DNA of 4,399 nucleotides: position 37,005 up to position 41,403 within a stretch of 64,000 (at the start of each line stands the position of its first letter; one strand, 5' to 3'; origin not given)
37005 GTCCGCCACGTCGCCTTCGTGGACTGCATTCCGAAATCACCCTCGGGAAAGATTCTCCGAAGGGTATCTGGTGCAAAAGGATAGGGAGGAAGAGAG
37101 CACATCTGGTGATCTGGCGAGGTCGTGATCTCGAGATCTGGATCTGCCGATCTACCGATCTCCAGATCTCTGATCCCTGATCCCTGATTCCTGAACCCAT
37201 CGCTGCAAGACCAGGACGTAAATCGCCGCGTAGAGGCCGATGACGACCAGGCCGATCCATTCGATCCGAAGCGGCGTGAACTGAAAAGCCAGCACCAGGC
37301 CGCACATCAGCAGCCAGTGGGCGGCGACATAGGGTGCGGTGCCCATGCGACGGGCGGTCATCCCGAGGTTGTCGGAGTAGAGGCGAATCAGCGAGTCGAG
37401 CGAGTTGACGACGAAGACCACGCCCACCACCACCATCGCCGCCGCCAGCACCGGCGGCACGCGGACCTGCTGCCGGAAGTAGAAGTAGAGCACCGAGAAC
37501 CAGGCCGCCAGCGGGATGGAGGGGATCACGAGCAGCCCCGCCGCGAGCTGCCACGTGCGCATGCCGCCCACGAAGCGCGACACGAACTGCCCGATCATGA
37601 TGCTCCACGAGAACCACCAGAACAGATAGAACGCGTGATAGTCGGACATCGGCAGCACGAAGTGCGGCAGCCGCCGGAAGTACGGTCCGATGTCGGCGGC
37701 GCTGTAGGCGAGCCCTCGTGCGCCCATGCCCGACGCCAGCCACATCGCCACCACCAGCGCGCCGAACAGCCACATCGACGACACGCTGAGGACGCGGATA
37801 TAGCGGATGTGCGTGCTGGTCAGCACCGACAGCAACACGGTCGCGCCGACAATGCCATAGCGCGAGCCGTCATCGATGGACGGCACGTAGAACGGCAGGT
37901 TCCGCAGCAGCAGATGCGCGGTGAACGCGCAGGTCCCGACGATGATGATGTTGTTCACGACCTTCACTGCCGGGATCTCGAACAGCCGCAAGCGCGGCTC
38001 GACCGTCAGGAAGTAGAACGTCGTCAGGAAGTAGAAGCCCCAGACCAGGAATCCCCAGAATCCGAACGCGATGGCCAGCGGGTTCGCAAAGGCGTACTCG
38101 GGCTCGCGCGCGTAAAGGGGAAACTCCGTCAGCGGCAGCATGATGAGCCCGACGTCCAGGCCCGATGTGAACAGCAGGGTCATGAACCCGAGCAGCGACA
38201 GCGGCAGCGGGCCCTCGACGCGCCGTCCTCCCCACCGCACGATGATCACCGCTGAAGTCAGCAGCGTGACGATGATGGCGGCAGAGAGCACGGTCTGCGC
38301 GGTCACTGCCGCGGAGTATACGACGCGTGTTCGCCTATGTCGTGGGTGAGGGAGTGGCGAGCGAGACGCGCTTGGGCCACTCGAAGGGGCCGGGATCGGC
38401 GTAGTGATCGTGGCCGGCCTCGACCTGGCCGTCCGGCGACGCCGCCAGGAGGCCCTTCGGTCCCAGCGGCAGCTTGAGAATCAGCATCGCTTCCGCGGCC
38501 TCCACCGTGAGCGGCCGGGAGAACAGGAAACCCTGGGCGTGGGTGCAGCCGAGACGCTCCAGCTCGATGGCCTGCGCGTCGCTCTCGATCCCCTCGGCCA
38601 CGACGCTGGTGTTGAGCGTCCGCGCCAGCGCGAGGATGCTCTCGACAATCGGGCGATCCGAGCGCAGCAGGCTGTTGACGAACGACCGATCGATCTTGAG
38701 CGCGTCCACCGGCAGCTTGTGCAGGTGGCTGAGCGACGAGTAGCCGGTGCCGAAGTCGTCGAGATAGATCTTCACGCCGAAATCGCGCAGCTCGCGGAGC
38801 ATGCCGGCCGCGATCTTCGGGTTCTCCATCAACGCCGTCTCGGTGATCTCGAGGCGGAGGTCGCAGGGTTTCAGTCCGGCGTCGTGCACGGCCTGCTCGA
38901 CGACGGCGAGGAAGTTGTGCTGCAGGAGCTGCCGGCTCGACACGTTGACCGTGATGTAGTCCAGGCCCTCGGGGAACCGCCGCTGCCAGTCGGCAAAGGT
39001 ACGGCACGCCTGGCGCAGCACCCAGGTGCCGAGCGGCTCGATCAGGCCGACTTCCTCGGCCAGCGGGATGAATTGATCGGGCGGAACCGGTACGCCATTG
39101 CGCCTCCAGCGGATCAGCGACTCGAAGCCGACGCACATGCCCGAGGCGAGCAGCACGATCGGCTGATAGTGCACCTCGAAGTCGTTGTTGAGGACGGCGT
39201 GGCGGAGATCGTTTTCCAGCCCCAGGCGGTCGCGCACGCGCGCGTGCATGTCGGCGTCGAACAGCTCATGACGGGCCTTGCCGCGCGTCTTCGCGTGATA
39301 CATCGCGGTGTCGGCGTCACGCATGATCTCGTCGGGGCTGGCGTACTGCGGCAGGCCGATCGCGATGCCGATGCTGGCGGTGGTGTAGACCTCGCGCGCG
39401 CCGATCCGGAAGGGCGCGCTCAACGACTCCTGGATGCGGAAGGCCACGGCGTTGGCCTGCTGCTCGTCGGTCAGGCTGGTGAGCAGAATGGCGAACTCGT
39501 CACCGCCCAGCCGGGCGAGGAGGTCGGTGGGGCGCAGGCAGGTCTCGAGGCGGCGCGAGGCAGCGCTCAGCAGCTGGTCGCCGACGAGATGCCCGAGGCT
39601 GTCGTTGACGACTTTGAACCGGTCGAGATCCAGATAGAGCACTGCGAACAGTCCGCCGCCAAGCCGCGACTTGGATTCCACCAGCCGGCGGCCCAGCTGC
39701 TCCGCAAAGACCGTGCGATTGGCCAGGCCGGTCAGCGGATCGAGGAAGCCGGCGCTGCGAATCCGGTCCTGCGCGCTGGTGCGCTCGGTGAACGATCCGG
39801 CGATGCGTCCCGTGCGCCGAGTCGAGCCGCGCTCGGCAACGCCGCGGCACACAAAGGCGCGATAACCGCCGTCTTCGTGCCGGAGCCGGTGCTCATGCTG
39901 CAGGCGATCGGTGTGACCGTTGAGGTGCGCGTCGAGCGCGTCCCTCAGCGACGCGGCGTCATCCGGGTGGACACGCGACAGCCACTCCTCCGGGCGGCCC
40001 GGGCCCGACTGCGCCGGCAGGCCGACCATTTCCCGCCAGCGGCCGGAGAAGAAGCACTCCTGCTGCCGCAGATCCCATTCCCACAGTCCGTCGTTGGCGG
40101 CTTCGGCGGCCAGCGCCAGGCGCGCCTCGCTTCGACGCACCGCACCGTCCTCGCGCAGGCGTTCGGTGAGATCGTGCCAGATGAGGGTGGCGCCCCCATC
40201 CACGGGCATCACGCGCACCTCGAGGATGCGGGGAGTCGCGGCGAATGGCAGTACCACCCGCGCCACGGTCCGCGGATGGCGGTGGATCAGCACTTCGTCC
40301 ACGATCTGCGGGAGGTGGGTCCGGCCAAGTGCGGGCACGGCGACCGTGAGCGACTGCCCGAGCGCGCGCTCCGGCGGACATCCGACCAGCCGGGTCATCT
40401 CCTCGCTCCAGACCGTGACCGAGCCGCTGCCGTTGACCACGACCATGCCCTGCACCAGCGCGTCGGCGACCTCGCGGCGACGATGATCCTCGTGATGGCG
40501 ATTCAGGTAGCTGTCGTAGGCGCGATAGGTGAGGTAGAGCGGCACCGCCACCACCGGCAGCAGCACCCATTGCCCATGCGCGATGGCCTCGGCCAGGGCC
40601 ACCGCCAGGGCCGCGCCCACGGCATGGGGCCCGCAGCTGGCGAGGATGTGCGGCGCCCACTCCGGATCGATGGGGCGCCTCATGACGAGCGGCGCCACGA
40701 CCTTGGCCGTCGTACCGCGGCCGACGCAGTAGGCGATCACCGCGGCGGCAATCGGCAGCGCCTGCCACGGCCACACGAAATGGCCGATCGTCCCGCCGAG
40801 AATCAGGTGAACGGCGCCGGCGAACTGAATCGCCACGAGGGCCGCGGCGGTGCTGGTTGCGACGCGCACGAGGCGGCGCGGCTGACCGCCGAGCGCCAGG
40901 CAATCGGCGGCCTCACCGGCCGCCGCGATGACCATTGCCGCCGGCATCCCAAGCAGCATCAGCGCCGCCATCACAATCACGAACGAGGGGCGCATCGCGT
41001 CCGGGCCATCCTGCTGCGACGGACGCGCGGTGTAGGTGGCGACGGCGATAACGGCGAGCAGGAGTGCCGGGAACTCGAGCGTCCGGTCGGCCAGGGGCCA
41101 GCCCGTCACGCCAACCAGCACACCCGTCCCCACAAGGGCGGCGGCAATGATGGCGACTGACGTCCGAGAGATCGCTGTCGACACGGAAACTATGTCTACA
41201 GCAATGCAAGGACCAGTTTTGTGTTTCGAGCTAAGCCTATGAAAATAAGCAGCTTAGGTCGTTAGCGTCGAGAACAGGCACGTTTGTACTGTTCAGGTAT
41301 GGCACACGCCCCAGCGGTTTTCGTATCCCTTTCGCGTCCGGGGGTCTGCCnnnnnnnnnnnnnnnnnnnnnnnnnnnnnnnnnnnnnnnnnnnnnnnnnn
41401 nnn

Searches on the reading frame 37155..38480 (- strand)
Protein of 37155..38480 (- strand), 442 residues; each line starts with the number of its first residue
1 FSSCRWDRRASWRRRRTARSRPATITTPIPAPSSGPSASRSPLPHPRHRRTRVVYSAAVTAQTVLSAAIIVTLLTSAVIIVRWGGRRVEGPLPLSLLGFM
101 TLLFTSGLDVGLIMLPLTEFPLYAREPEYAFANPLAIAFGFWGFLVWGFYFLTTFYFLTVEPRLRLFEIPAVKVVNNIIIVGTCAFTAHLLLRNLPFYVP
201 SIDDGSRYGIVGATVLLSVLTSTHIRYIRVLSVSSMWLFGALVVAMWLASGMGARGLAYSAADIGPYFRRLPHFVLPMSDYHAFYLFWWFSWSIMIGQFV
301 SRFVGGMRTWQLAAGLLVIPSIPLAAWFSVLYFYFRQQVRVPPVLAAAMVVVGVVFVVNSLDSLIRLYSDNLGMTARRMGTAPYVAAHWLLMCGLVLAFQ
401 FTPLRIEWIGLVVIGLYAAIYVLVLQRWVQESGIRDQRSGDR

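Call 21: search_protein_families(library=pfam, proteins=[window:37155-38480:-], max_evalue=0.001)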
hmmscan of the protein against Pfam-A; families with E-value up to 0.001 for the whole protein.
window:37155-38480:- (442 aa): 1 family
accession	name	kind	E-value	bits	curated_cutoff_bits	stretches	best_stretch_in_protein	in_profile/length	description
PF02028.23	BCCT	-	1.8e-07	30.5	27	1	211-331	226-354/485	BCCT, betaine/carnitine/choline family transporter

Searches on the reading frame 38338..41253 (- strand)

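Call 21: search_protein_families(library=pfam, proteins=[window:38338-41253:-], max_evalue=0.001)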
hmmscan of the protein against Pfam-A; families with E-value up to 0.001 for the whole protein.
window:38338-41253:- (972 aa): 5 families
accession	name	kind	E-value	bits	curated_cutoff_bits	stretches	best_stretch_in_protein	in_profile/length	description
PF00563.25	EAL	-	3.8e-67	226.5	31.3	1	681-914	2-236/236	EAL domain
PF00990.26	GGDEF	-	1.9e-44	151.7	23.8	1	504-660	3-160/161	Diguanylate cyclase, GGDEF domain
PF08447.18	PAS_3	-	2.4e-16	60.2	25.6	1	401-486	3-87/89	PAS fold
PF00989.32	PAS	-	4.7e-14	52.8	22.6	1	259-354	3-99/113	PAS fold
PF08448.16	PAS_4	-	4.5e-09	37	23.1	1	264-366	2-109/110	PAS fold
